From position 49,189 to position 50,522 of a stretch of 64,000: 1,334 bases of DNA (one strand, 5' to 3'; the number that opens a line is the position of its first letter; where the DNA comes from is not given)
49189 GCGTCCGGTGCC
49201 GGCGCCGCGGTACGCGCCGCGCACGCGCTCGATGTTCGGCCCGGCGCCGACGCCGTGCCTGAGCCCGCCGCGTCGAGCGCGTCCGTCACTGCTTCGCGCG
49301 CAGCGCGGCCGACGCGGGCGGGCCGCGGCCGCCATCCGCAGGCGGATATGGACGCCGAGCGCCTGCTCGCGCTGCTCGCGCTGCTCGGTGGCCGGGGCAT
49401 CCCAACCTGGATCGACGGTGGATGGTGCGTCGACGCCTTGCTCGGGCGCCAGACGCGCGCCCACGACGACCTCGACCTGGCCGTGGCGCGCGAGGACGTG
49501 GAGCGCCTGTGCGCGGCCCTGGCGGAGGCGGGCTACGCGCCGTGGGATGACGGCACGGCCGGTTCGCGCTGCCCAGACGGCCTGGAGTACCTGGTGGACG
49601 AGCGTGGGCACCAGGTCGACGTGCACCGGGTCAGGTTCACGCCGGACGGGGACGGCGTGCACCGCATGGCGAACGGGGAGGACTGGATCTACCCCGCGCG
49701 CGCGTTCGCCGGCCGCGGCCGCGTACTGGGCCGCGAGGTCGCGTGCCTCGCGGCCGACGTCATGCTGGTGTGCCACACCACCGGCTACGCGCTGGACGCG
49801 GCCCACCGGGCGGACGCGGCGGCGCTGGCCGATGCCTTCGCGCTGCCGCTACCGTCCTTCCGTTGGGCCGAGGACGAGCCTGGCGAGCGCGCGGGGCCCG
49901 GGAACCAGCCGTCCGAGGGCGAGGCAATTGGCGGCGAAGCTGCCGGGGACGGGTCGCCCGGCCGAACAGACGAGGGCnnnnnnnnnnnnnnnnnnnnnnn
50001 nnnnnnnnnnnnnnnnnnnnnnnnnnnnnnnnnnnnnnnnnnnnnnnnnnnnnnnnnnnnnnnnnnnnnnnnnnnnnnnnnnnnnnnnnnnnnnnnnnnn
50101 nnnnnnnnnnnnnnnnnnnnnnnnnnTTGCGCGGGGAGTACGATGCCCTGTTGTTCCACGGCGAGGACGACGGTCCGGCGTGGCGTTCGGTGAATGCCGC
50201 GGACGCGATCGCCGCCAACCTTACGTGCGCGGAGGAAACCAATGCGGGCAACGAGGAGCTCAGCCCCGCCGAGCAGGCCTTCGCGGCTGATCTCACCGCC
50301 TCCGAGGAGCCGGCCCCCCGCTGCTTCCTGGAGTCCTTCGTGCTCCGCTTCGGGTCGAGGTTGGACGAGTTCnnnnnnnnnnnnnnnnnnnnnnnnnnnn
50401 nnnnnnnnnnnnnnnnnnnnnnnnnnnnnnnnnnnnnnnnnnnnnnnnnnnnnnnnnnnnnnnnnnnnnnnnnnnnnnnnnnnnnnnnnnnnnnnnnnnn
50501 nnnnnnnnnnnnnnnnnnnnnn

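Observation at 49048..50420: ANT(2'')-Ia-family nucleotidyltransferase gene sits between yfbR and a diverged duplicate of the yfbR 3' end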

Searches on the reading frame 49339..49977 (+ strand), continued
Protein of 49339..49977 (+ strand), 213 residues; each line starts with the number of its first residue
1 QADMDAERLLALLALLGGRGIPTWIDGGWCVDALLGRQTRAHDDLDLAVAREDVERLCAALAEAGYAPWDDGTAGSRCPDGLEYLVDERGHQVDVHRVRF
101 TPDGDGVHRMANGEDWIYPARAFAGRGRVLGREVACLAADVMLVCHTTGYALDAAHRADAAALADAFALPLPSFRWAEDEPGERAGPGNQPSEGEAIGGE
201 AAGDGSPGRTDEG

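Call 36: search_solved_structures(query=window:49348-49977:+, max_evalue=0.001, show_alignments=4)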
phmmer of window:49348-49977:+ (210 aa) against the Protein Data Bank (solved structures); distinct sequences matched with E-value up to 0.001: 5.
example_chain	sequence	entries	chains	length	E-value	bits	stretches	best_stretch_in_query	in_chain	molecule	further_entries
4fo1_A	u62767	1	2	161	7.3e-12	48.5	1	6-154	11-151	Lincosamide resistance protein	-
4wh5_A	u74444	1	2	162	7.5e-12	48.5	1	6-154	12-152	Lincosamide resistance protein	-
4wqk_A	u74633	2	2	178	9.5e-09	38.3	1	8-50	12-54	2''-aminoglycoside nucleotidyltransferase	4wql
5kqj_A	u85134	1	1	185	1e-08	38.2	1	8-56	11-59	2''-aminoglycoside nucleotidyltransferase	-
4xje_A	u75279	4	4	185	1e-08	38.2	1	8-56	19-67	AadB | AAD(2''),Gentamicin 2''-nucleotidyltransferase,Gentamicin resistance protein | Aminoglycoside Nucleotidyltransferase (2"")-Ia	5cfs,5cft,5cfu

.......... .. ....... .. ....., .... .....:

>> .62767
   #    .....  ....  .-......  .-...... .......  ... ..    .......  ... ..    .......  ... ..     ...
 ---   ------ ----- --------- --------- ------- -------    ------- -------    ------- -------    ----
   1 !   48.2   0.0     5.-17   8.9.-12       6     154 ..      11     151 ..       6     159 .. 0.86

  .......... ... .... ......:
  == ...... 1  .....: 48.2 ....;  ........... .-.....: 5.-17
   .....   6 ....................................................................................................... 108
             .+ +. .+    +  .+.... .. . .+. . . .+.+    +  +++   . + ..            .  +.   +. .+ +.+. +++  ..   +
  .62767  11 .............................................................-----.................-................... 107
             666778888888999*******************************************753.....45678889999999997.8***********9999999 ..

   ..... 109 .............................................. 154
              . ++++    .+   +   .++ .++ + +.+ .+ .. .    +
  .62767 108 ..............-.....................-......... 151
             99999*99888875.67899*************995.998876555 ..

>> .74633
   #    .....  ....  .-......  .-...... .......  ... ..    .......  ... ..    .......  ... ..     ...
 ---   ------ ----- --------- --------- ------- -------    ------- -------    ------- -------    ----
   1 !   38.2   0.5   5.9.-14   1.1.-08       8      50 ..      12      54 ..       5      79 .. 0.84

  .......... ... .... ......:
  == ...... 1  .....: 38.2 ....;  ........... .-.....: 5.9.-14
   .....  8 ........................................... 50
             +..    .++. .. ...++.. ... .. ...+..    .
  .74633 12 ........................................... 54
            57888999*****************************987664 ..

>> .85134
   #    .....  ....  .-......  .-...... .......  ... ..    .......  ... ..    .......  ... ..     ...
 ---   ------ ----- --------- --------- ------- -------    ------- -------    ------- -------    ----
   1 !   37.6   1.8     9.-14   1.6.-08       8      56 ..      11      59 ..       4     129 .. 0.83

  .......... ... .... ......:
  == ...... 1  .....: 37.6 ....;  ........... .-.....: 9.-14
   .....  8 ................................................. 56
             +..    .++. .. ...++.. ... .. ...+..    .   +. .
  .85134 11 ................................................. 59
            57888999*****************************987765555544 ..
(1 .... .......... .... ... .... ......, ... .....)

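Call 37: search_protein_families(library=ncbifam, proteins=[window:49348-49977:+], max_evalue=0.01)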
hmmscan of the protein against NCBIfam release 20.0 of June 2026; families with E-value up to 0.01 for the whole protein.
window:49348-49977:+ (210 aa): 7 families
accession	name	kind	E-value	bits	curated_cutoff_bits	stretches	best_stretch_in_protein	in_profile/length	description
NF000017.1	linco_LnuD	exception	2.2e-17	63.6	325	1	18-170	19-161/164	lincosamide nucleotidyltransferase Lnu(D)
NF000141.1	linco_LnuC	exception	3.5e-13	49.8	300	1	18-169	19-160/164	lincosamide nucleotidyltransferase Lnu(C)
NF000478.2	linco_LnuE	exception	1.2e-12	48.3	350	1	5-156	10-153/160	lincosamide nucleotidyltransferase Lnu(E)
NF000153.1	linco_LnuAN2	exception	1.8e-12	47.4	340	1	6-151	12-149/170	lincosamide nucleotidyltransferase Lnu(AN2)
NF000236.1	linco_LnuA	exception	2.3e-12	47.1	300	1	7-156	12-153/161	lincosamide nucleotidyltransferase Lnu(A)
NF000061.1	linco_LnuP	exception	5.3e-12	46.2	300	1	17-169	18-160/166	lincosamide nucleotidyltransferase Lnu(P)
NF000064.3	ANT_2pp_Ia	exception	1.9e-09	37.8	350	1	9-56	12-59/177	aminoglycoside nucleotidyltransferase ANT(2'')-Ia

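Call 55: predict_structure(alignment_id=A3)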
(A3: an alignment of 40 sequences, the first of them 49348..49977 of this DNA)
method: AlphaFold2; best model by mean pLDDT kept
length: 210 residues; sequences in the alignment: 40
mean_pLDDT: 86.2   pTM: 0.78
mean pLDDT of the five models: 86.2, 84.4, 84.1, 84.0, 83.1
residues with pLDDT >= 90: 151; 70-90: 16; 50-70: 23; < 50: 20
segments of 3 or more residues with pLDDT < 50: 73-76, 184-196
pLDDT, mean of each block of 10 residues (from residue 1): 98 98 98 97 97 96 85 55 94 97 92 96 98 98 91 96 97 78 44 46 60
secondary structure, 60 per line:
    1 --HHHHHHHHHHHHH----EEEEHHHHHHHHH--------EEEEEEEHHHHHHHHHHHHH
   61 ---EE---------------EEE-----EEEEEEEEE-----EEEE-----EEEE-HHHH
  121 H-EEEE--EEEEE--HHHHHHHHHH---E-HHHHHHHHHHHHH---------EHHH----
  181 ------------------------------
elements in order: H3-15 E20-23 H24-32 E41-47 H48-60 E81-83 E89-97 E103-106 E112-115 H117-121 E123-126 E129-133 H136-145 H151-163

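Call 57: fold_search(model_id=the predicted structure, library=pdb)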
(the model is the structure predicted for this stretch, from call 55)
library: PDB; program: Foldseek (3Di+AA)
matches with E <= 10: 739; with E <= 0.001: 21
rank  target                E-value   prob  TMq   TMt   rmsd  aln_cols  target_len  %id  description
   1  4fo1_A                4.0e-11  1.00  0.65  0.84   3.0       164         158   23  Crystal structure of lincosamide antibiotic adenylyltransferase LnuA, apo (released 2012-07-04)
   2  4xje                  3.3e-07  1.00  0.58  0.69   3.8       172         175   20  CRYSTAL STRUCTURE OF ANT(2") IN COMPLEX WITH AMP AND TOBRAMYCIN (released 2016-01-20)
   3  5kqj_MODEL_1_A        4.8e-07  1.00  0.57  0.64   4.7       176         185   21  Solution Structure of Antibiotic-Resistance Factor ANT(2'')-Ia Reveals Substrate-Regulated Conformation Dynami (released 2017-07-12)
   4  4wqk                  5.8e-07  1.00  0.59  0.70   3.4       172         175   22  Crystal structure of aminoglycoside nucleotidylyltransferase ANT(2")-Ia, apo form (released 2014-11-12)
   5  5cfu                  6.6e-07  1.00  0.56  0.67   4.2       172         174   22  Crystal Structure of ANT(2")-Ia in complex with adenylyl-2"-tobramycin (released 2016-07-20)
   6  5cfs                  1.1e-06  1.00  0.60  0.71   3.3       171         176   22  Crystal Structure of ANT(2")-Ia in complex with AMPCPP and tobramycin (released 2016-03-16)
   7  6kal_C                2.4e-05  1.00  0.43  0.22   6.0       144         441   22  Crystal structure of FKRP in complex with Mg ion and CMP (released 2020-01-15)
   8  6kal_D                3.9e-05  1.00  0.40  0.21   6.6       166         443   18  Crystal structure of FKRP in complex with Mg ion and CMP (released 2020-01-15)
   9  6kal_B                4.7e-05  1.00  0.42  0.22   6.0       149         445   19  Crystal structure of FKRP in complex with Mg ion and CMP (released 2020-01-15)
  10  6kan_B                5.7e-05  1.00  0.44  0.23   6.1       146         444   21  Crystal structure of FKRP in complex with Ba ion (released 2020-01-15)
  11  6kak_C                7.3e-05  1.00  0.41  0.22   5.0       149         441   20  Crystal structure of FKRP in complex with Mg ion (released 2020-01-15)
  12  6kal_A                8.2e-05  1.00  0.42  0.22   5.0       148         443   20  Crystal structure of FKRP in complex with Mg ion and CMP (released 2020-01-15)
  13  6l7s_B                8.8e-05  1.00  0.43  0.22   4.7       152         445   20  Crystal structure of FKRP in complex with Mg ion, Zinc peak data (released 2020-01-15)
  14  6l7u_A                1.1e-04  1.00  0.41  0.22   5.9       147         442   19  Crystal structure of FKRP in complex with Ba ion, Ba-SAD data (released 2020-01-15)
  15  6kak_A                1.2e-04  1.00  0.41  0.22   5.1       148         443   20  Crystal structure of FKRP in complex with Mg ion (released 2020-01-15)
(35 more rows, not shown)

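Call 62: find_encoding_contigs(protein=P0008, flank=3000, max_places=2)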
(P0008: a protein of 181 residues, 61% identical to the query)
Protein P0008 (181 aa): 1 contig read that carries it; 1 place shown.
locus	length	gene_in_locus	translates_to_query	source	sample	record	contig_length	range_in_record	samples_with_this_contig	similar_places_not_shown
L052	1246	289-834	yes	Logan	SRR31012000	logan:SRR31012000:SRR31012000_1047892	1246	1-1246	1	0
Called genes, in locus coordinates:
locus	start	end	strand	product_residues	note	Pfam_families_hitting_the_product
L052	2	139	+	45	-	?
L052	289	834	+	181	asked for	PF10706:Aminoglyc_resit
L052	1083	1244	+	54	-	?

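Call 63: find_encoding_contigs(protein=P0005, flank=3000, max_places=2)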
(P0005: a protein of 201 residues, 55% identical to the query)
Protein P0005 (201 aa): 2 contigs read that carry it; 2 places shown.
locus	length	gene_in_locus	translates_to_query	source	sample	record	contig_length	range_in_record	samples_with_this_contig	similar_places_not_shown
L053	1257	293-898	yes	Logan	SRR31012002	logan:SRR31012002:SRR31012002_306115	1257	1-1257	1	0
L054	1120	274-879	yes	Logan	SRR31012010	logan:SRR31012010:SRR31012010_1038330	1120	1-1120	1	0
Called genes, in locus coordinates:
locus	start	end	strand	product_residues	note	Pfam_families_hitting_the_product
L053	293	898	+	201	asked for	PF10706:Aminoglyc_resit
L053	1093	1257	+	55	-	?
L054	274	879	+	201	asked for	PF10706:Aminoglyc_resit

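Call 69: search_dna_similar(query=window:49348-49977:+, collection=plasmids, mode=protein, max_rows=12)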
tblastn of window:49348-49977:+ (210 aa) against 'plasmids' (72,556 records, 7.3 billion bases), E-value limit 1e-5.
Records with a match: 119; places in all: 124; records where one place covers at least 80% of the query: 0.
Best place of each record, by identity: <60% 119.
By first word of the organism name: Staphylococcus 60; Streptomyces 15; Ligilactobacillus 7; Glaesserella 5; Campylobacter 4; Limosilactobacillus 4; Enterococcus 3; Cetobacterium 2; Lactiplantibacillus 2; Latilactobacillus 2; and 14 more.
By predicted mobility (MOB-suite, as given by PLSDB): non-mobilizable 62; mobilizable 52; conjugative 5.
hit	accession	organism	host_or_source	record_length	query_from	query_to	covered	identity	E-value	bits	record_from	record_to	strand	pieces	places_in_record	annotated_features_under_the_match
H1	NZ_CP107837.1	Streptomyces sp. NBC_00523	-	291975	20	147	61%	39.2%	2e-10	67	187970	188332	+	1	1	amino acid transporter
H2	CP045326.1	Mycobacterium sp. THAF192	pure culture,Surface of a polyethylene ...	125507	18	139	58%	40.2%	2e-16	84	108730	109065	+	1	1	linA: Lincosamide resistance protein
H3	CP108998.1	Streptomyces sp. NBC_00708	-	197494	20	147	61%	38.0%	1e-12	73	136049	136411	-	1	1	amino acid transporter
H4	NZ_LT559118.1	Nonomuraea gerenzanensis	-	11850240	20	147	61%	37.2%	1e-9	64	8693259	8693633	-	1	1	none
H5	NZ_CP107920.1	Streptomyces sp. NBC_00441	-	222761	20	143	59%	38.1%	1e-12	73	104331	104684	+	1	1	amino acid transporter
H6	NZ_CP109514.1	Streptomyces sp. NBC_01420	-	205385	20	147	61%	36.4%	3e-9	63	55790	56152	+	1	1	amino acid transporter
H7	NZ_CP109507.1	Streptomyces sp. NBC_01423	-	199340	20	147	61%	36.4%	3e-9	63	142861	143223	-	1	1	amino acid transporter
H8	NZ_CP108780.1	Streptomyces sp. NBC_00891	-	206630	20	147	61%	36.4%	3e-9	63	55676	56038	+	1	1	amino acid transporter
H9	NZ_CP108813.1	Streptomyces sp. NBC_00869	-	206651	20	147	61%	36.4%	3e-9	63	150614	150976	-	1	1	amino acid transporter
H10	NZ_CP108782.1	Streptomyces sp. NBC_00890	-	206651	20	147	61%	36.4%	3e-9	63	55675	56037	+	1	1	amino acid transporter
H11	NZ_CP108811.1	Streptomyces sp. NBC_00870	-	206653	20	147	61%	36.4%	3e-9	63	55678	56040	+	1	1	amino acid transporter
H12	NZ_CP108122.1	Streptomyces sp. NBC_00209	-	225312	24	143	57%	38.5%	3e-11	69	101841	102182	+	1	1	none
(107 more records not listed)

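Call 70: search_protein_families(library=padloc, proteins=[window:49348-49977:+], max_evalue=0.01)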
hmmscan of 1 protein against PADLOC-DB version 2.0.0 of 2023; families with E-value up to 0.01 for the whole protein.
window:49348-49977:+ (210 aa): 2 families
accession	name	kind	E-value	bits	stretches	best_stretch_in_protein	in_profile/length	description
PDLC02295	AbiEii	-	0.00055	17.4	1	21-71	40-89/261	AbiEii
PDLC02327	AbiEii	-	0.0048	14.6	1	22-68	43-88/166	AbiEii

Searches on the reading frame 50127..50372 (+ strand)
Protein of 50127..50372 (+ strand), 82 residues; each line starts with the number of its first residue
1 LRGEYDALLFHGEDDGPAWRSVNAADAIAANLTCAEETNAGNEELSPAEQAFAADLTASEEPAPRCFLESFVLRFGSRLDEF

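Call 8: search_protein_families(library=pfam, proteins=[window:50127-50372:+], max_evalue=0.01)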
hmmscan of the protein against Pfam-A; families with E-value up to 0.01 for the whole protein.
window:50127-50372:+ (82 aa): 1 family
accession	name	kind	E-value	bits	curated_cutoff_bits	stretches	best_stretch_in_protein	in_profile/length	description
PF12917.13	YfbR-like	-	4.8e-11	43.1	25.9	1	1-73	108-180/182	5'-deoxynucleotidase YfbR-like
